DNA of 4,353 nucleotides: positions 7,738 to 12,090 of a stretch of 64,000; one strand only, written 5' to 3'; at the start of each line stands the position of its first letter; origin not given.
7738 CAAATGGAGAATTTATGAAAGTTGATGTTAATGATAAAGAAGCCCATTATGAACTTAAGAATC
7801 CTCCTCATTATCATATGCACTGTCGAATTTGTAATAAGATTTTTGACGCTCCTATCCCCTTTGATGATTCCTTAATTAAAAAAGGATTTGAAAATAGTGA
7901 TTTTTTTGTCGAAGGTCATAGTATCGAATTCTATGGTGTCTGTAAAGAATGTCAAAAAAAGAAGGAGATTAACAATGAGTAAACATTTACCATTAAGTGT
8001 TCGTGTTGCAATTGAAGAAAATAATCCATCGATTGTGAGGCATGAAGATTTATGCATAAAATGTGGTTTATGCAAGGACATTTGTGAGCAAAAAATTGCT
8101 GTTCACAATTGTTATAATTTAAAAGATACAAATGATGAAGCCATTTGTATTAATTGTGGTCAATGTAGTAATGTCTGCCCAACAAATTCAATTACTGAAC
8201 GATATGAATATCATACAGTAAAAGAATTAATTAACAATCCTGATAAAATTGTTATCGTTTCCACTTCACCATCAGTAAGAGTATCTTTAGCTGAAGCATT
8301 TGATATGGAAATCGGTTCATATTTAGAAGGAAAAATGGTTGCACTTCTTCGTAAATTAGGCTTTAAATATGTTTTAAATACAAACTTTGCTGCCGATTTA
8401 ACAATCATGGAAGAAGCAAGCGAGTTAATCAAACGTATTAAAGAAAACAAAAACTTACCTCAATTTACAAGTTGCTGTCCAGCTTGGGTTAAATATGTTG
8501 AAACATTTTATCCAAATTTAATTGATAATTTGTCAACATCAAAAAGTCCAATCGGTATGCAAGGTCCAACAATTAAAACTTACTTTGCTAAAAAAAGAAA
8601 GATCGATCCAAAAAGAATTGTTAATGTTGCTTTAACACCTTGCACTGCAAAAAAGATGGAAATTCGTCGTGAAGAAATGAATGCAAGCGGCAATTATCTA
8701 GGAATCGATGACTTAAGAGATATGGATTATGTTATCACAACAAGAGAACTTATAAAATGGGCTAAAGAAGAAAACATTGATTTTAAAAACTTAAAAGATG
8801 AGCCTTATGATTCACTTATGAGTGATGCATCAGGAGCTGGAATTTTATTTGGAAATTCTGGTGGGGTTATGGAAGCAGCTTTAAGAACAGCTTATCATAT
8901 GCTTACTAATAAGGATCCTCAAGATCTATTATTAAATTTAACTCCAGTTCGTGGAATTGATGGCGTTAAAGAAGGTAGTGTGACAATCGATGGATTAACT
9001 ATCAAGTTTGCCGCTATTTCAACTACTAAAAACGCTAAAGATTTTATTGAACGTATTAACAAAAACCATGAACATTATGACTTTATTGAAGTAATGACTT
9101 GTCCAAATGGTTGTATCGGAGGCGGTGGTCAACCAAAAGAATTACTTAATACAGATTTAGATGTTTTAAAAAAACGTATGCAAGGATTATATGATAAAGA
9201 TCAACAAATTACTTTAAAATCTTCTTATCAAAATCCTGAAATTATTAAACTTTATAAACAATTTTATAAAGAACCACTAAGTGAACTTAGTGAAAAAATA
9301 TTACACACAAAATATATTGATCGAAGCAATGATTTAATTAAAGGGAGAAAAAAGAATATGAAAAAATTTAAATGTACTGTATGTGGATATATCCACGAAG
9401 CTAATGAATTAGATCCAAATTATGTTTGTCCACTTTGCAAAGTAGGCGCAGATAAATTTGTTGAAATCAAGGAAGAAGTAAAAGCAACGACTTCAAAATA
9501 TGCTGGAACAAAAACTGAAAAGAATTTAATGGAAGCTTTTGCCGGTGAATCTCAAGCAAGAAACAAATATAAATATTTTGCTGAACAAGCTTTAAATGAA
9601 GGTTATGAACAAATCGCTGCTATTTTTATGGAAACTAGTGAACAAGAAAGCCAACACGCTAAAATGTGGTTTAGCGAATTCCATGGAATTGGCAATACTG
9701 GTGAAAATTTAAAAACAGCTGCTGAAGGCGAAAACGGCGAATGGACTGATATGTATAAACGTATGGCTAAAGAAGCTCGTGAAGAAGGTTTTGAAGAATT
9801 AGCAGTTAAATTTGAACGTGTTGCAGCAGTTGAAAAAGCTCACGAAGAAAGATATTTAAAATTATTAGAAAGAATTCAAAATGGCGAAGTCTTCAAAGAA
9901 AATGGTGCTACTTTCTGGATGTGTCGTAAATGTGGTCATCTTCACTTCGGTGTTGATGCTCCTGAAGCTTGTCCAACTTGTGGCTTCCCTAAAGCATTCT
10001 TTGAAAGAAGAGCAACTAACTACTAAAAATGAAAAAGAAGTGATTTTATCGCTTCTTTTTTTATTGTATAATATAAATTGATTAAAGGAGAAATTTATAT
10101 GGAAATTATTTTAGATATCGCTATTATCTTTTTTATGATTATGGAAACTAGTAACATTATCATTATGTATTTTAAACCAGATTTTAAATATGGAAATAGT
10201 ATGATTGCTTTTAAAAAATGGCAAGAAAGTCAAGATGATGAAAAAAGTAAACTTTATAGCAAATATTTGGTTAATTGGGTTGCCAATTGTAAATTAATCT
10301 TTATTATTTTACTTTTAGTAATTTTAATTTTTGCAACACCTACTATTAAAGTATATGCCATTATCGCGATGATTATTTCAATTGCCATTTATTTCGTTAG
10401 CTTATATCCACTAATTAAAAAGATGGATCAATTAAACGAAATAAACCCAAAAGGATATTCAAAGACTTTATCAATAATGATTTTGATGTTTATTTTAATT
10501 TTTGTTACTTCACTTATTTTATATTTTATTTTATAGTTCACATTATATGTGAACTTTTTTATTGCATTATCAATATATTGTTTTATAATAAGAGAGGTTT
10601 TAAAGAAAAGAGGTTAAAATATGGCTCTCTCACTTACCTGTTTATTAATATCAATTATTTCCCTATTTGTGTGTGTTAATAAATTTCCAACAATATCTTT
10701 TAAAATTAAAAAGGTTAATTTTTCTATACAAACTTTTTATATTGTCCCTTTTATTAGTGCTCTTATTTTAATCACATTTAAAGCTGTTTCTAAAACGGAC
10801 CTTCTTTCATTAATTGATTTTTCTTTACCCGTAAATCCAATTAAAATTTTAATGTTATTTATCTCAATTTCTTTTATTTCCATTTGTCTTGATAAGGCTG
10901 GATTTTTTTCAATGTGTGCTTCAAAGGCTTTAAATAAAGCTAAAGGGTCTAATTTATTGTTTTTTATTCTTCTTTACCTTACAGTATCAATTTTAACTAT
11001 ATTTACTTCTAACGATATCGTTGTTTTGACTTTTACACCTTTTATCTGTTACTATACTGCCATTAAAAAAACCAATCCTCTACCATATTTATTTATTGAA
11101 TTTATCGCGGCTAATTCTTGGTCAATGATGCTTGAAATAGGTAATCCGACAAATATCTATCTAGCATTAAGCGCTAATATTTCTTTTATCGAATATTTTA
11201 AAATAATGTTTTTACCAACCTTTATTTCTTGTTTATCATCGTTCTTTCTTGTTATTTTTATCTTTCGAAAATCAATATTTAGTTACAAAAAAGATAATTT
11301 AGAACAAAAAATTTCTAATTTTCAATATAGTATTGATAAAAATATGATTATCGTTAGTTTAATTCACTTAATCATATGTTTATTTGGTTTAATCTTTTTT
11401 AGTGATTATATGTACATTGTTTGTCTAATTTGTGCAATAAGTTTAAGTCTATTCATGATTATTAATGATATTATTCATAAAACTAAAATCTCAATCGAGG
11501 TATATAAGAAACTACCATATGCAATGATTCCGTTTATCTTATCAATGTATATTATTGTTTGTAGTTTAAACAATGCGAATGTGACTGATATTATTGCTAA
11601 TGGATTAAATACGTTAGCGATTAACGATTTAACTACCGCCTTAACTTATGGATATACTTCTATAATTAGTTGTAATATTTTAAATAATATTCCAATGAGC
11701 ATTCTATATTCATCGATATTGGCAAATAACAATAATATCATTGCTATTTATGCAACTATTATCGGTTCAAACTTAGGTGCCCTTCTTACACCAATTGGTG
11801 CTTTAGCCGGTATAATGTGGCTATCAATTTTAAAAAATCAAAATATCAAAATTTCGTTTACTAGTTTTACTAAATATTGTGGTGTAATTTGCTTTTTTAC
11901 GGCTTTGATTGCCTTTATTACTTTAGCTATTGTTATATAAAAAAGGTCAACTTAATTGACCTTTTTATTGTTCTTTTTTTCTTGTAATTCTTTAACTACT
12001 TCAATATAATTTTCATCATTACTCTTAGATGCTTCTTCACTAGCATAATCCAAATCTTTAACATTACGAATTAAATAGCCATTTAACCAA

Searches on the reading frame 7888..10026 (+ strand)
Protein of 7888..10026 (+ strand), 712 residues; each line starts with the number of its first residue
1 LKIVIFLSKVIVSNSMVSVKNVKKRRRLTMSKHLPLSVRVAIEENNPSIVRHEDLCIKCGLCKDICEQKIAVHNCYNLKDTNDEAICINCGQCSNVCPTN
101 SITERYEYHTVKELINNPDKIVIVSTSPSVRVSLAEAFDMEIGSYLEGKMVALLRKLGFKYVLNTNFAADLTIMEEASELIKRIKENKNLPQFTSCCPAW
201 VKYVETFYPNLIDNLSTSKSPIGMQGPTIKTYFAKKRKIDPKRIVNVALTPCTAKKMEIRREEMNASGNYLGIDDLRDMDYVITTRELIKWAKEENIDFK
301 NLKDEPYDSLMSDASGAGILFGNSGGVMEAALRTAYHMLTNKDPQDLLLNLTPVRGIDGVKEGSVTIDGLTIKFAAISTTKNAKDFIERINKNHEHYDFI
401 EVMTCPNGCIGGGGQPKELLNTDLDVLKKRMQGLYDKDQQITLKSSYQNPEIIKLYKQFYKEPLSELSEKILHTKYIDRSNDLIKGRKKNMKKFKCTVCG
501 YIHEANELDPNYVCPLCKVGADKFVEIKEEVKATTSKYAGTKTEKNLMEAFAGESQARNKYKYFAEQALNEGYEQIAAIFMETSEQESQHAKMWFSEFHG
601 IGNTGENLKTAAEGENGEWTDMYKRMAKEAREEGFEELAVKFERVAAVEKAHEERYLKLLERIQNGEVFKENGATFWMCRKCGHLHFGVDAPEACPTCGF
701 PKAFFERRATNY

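Call 81: search_protein_families(library=pfam, proteins=[window:7888-10026:+], max_evalue=0.00001)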
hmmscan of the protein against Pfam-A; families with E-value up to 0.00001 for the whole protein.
window:7888-10026:+ (712 aa): 5 families
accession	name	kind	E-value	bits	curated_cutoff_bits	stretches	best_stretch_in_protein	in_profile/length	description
PF02906.19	Fe_hyd_lg_C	-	1.1e-90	304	22.1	1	120-413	1-245/245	Iron only hydrogenase large subunit, C-terminal domain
PF02915.23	Rubrerythrin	-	4.7e-21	76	22.8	1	545-660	1-137/137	Rubrerythrin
PF02256.22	Fe_hyd_SSU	-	1.1e-18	67.4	24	1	425-479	2-56/56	Iron hydrogenase small subunit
PF21349.2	RUBY_RBDX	-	6.9e-16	57.8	26.5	2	677-706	1-30/30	Rubrerythrin, rubredoxin-like domain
PF00037.32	Fer4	-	1.4e-06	28.3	21.1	0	83-103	4-24/24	4Fe-4S binding domain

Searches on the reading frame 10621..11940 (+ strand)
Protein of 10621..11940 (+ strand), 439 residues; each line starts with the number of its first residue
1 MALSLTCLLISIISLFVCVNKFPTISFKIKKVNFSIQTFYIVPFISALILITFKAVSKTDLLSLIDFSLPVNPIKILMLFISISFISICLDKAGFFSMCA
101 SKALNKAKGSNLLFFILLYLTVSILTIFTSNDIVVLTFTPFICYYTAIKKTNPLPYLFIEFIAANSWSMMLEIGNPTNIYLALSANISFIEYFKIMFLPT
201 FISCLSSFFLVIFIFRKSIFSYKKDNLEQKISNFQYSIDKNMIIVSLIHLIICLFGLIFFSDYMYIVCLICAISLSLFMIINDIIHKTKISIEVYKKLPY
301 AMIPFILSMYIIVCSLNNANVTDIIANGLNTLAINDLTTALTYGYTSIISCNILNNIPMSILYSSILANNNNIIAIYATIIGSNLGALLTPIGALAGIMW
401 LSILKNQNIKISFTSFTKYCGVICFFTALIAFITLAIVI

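Call 81: search_protein_families(library=pfam, proteins=[window:10621-11940:+], max_evalue=0.00001)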
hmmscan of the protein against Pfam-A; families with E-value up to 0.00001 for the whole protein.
window:10621-11940:+ (439 aa): 2 families
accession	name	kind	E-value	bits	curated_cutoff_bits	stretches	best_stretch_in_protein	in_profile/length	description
PF02040.21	ArsB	-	3.7e-33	116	22.2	1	78-437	56-421/423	Arsenical pump membrane protein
PF03600.22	CitMHS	-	3.9e-31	108.8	31.9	1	45-369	17-316/336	Citrate transporter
